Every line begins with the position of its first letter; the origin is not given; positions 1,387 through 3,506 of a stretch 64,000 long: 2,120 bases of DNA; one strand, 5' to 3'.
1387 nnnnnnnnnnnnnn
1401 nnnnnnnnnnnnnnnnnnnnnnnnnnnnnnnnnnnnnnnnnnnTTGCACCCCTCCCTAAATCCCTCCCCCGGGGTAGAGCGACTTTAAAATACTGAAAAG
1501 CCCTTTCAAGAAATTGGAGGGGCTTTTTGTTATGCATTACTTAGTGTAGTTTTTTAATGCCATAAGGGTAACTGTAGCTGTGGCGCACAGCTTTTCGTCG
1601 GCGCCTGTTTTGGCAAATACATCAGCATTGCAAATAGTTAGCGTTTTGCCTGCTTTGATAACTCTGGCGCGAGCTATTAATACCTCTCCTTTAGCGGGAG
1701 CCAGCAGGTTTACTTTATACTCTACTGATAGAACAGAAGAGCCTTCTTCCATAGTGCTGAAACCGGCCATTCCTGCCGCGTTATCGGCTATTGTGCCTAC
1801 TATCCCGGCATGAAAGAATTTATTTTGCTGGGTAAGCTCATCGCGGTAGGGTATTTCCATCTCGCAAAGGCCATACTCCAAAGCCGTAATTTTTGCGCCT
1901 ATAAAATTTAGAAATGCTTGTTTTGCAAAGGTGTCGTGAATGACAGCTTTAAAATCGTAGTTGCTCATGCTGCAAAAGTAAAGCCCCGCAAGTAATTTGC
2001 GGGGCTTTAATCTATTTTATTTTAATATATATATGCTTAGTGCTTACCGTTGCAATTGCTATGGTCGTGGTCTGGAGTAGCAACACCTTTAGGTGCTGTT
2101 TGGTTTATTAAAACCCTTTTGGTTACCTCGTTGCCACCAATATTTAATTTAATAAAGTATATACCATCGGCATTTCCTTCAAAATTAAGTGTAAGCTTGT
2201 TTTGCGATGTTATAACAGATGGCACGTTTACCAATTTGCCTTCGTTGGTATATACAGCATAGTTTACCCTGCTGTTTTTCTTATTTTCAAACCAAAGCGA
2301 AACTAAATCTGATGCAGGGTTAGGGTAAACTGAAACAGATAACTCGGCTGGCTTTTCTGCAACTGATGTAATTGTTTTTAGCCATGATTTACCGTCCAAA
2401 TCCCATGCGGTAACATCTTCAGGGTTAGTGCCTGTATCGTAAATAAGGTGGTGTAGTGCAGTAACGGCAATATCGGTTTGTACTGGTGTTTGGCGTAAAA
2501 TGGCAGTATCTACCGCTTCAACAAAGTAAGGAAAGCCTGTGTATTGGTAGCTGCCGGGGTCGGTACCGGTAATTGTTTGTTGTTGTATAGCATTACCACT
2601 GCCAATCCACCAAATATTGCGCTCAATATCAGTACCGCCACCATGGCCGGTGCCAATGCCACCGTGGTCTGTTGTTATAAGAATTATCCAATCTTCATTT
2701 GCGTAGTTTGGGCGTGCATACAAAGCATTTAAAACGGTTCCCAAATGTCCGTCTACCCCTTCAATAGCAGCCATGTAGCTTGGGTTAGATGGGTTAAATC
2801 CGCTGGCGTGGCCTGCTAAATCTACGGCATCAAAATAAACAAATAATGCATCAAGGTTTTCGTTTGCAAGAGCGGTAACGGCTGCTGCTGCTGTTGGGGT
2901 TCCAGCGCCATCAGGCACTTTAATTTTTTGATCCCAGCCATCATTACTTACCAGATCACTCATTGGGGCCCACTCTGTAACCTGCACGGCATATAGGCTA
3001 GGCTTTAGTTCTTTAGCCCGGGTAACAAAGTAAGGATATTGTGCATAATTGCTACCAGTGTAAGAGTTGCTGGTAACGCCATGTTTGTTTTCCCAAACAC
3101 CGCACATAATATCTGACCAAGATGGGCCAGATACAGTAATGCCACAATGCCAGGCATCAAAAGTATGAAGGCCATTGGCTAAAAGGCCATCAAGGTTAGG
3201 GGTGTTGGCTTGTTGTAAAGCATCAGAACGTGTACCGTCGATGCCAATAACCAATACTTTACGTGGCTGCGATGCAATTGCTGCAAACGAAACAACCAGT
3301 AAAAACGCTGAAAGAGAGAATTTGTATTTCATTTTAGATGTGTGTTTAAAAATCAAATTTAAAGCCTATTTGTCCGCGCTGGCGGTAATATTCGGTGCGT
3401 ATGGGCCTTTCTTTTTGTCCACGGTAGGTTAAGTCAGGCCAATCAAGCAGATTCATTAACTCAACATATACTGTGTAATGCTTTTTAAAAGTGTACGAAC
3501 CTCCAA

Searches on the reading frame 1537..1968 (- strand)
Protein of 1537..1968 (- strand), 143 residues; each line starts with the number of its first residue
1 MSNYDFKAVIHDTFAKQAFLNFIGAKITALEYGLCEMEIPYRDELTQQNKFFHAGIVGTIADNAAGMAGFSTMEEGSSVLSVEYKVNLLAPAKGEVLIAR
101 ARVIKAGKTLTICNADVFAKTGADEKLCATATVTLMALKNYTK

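Call 50: search_protein_families(library=pfam, proteins=[window:1537-1968:-])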
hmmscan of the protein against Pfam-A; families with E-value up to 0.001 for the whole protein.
window:1537-1968:- (143 aa): 3 families
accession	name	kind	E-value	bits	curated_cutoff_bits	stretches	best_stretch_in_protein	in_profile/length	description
PF03061.28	4HBT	-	8.4e-10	39.3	20.6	1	51-123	3-76/79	Thioesterase superfamily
PF14539.12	DUF4442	-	6.3e-07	30.1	25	1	16-102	12-97/132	Domain of unknown function (DUF4442)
PF13622.12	4HBT_3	-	0.0006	20.5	24.3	1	48-135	8-82/83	Acyl-CoA thioesterase N-terminal domain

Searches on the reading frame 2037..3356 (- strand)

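Call 50: search_protein_families(library=pfam, proteins=[window:2037-3356:-])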
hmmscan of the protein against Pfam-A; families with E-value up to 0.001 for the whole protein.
window:2037-3356:- (439 aa): 4 families
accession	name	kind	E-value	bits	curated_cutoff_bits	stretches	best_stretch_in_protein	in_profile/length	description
PF01663.27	Phosphodiest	-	2.3e-16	60.8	23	2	34-116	1-83/342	Type I phosphodiesterase / nucleotide pyrophosphatase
PF18962.6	Por_Secre_tail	-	2.4e-13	50.6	27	1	343-417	1-75/75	Secretion system C-terminal sorting domain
PF01676.23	Metalloenzyme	-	4.5e-07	30.1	24.3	1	156-232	135-201/252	Metalloenzyme superfamily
PF00884.28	Sulfatase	-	0.0004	20.2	25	0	191-234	203-244/301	Sulfatase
